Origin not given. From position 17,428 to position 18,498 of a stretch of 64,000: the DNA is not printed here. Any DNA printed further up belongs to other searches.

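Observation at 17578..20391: Two secreted proteins share a C-terminal module (Cys, then Gly/Ala hydrophobic stretch, then 'FSGGGG..TP' tail) resembling an undescribed sorting signal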

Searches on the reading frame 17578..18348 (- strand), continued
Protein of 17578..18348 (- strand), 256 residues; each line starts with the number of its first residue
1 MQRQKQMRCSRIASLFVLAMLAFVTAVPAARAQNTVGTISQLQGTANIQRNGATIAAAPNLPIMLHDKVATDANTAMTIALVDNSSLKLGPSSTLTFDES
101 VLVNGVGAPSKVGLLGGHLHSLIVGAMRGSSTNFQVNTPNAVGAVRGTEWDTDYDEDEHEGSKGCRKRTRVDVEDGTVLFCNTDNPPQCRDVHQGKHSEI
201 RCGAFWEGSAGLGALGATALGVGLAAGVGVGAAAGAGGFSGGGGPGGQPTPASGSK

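Call 38: find_related_loci(query=A3, collection=genome_contigs, flank=10000)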
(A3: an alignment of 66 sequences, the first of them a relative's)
Query A3 (250 aa) in genome_contigs; peptide patterns used: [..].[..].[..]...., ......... (x = any residue, [..] = any of these).
63 stretches matched a pattern; 50 encode a relative of the query (tblastn E <= 1e-3); 49 distinct loci.
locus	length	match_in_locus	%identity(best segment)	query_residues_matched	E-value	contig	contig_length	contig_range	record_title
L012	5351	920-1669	93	1-250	4e-141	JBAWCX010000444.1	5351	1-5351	MAG: Candidatus Binatus sp. isolate MFD09556_ilm_asm_bin15 k127_171480, whole genome shotgun sequence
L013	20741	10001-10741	92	1-250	4e-139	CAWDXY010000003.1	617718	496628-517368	MAG: uncultured delta proteobacterium isolate MFD01248.bin.1.21 genome assembly, contig: contig_21291, whole genome shot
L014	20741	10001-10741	92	1-250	5e-139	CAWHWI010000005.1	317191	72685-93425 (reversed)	MAG: uncultured delta proteobacterium isolate MFD04463.bin.1.219 genome assembly, contig: contig_95006, whole genome sho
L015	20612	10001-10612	77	1-204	1e-106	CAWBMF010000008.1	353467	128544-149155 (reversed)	MAG: uncultured delta proteobacterium isolate MFD00731.bin.1.188 genome assembly, contig: contig_33174, whole genome sho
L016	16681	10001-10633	69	1-212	4e-100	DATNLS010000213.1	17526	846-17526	MAG TPA_asm: Candidatus Acidiferrales bacterium isolate SMAG_U11458 k141_20246, whole genome shotgun sequence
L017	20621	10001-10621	70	1-207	3e-99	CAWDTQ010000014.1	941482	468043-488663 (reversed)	MAG: uncultured delta proteobacterium isolate MFD05377.bin.2.158 genome assembly, contig: contig_70093, whole genome sho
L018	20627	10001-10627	73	1-206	2e-99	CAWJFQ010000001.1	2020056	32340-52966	MAG: uncultured delta proteobacterium isolate MFD03399.bin.2.69 genome assembly, contig: contig_10577, whole genome shot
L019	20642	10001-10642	69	1-218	5e-97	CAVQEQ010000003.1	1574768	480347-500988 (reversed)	MAG: uncultured delta proteobacterium isolate MFD04434.bin.1.46 genome assembly, contig: contig_3119, whole genome shotg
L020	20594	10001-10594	70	1-201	3e-97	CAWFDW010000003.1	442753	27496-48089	MAG: uncultured delta proteobacterium isolate MFD05513.bin.2.169 genome assembly, contig: contig_24969, whole genome sho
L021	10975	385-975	73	1-199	4e-96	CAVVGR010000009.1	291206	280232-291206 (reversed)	MAG: uncultured delta proteobacterium isolate MFD01716.bin.2.12 genome assembly, contig: contig_52742, whole genome shot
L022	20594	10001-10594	70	1-201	7e-96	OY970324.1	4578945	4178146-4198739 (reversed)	MAG: uncultured delta proteobacterium isolate MFD05502.bin.1.132 genome assembly, chromosome: 1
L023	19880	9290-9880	71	1-199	4e-95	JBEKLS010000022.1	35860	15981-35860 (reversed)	MAG: Candidatus Binatus sp. isolate SPRUCE 376 SPRUCE_376_22, whole genome shotgun sequence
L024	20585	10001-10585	69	1-201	4e-93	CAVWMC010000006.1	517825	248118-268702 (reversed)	MAG: uncultured delta proteobacterium isolate MFD04463.bin.1.288 genome assembly, contig: contig_31874, whole genome sho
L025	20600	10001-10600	68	1-201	7e-93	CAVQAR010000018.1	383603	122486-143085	MAG: uncultured delta proteobacterium isolate MFD09286.bin.2.47 genome assembly, contig: contig_47251, whole genome shot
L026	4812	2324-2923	68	1-201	5e-93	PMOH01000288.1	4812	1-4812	MAG: Deltaproteobacteria bacterium isolate palsa_1089 73.20110600_P1M.15_contig_53085, whole genome shotgun sequence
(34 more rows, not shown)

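Call 41: predict_structure(alignment_id=A3)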
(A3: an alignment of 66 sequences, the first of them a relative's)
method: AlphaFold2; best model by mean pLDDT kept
length: 250 residues; sequences in the alignment: 66
mean_pLDDT: 70.4   pTM: 0.60
mean pLDDT of the five models: 70.4, 64.6, 63.9, 61.3, 52.9
residues with pLDDT >= 90: 41; 70-90: 120; 50-70: 28; < 50: 61
segments of 3 or more residues with pLDDT < 50: 21-26, 119-123, 203-250
pLDDT, mean of each block of 10 residues (from residue 1): 75 75 58 94 93 91 92 83 88 61 74 69 59 73 81 81 88 86 89 86 42 34 28 26 35
secondary structure, 60 per line:
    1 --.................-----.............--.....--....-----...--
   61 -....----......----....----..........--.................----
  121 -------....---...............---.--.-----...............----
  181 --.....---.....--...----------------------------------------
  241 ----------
elements in order: H3-19 H25-28 E29-37 E40-44 E47-50 E56-58 E62-65 E70-75 E80-83 E88-97 E100-116 E128-131 E135-149 E162-176 E183-187 E191-195 E198-200

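Call 47: search_protein_families(library=ncbifam, proteins=[L007:11621-13540:-], max_evalue=10)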
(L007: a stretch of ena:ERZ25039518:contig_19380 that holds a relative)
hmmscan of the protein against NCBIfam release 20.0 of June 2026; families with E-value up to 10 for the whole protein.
L007:11621-13540:- (639 aa): 1 family
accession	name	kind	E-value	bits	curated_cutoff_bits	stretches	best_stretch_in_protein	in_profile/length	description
NF047440.1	LA3751_2_3_fam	subfamily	6.2e-14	51.7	200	1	179-454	107-388/460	LA_3751/LA_3752 family putative glycosyltransferase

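Call 48: search_protein_families(library=pfam, proteins=[L007:11621-13540:-], max_evalue=10)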
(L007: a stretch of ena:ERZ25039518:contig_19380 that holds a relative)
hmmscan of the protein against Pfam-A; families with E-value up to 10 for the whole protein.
L007:11621-13540:- (639 aa): 0 families

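Call 65: fold_search(model_id=the predicted structure, library=pdb)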
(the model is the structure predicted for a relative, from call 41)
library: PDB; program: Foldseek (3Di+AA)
matches with E <= 10: 451; with E <= 0.001: 4
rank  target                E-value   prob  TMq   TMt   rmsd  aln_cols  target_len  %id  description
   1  6ovk_R                7.6e-05  1.00  0.41  0.48   3.9       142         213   13  Crystal Structure of the Pseudomonas capeferrum Anti-sigma Regulator PupR C-terminal Cell-surface Signaling Domain in  (released 2020-03-04)
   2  4m0h_B                8.4e-05  1.00  0.42  0.48   3.6       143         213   12  Crystal structure of a putative anti-sigma factor (BDI_1681) from Parabacteroides distasonis ATCC 8503 at 2.50 A resol (released 2013-10-16)
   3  4m0n                  1.5e-04  1.00  0.41  0.48   3.8       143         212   12  Crystal structure of a putative anti-sigma factor (BDI_1681) from Parabacteroides distasonis ATCC 8503 at 1.65 A resolut (released 2013-10-16)
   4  4m0h_A                2.1e-04  1.00  0.42  0.48   3.9       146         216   13  Crystal structure of a putative anti-sigma factor (BDI_1681) from Parabacteroides distasonis ATCC 8503 at 2.50 A resol (released 2013-10-16)
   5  5ix9_MODEL_1_A        1.9e-03  1.00  0.24  0.76   1.0        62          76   31  Cell surface anchoring domain (released 2017-06-28)
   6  6vbu_7                3.4e-02  0.16  0.15  0.08  15.8       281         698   11  Structure of the bovine BBSome complex (released 2020-01-29)
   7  3mvd_L                5.5e-02  0.11  0.13  0.10  13.9       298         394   10  Crystal structure of the chromatin factor RCC1 in complex with the nucleosome core particle (released 2010-08-25)
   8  7d4i_AF               6.7e-02  0.13  0.15  0.09  15.7       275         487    9  Cryo-EM structure of 90S small ribosomal precursors complex with the DEAH-box RNA helicase Dhr1 (State F) (released 2021-10-06)
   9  7q40_A                1.3e-01  0.08  0.13  0.10  13.3       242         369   10  Crystal structure of RCC1-Like domain 2 of ubiquitin ligase HERC2 (released 2022-11-16)
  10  1mae_H                1.5e-01  0.08  0.13  0.10  17.1       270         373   10  The Active Site Structure of Methylamine Dehydrogenase: Hydrazines Identify C6 as the Reactive Site of the Tryptophan  (released 1994-01-31)
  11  1iwm_A                2.2e-01  0.04  0.10  0.13  18.7       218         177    8  Crystal Structure of the Outer Membrane Lipoprotein Receptor, LolB (released 2003-07-15)
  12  9v80_B                2.4e-01  0.15  0.21  0.16  11.9       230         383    8  Cryo-EM structure of KICSTOR CCC complex (state 4) (released 2025-11-12)
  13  9mrj                  2.5e-01  0.13  0.19  0.19  17.0       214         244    7  Neisseria meningitidis factor H binding protein (released 2026-02-04)
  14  7nru                  2.9e-01  0.10  0.19  0.19  16.8       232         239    9  Structure of a natural chimera of meningococcal factor H binding protein belonging to NL096 strain (released 2022-06-08)
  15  9v6e_B                3.1e-01  0.12  0.19  0.14  11.9       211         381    7  Cryo-EM structure of human full length KICSTOR complex (state 1) (released 2025-11-12)
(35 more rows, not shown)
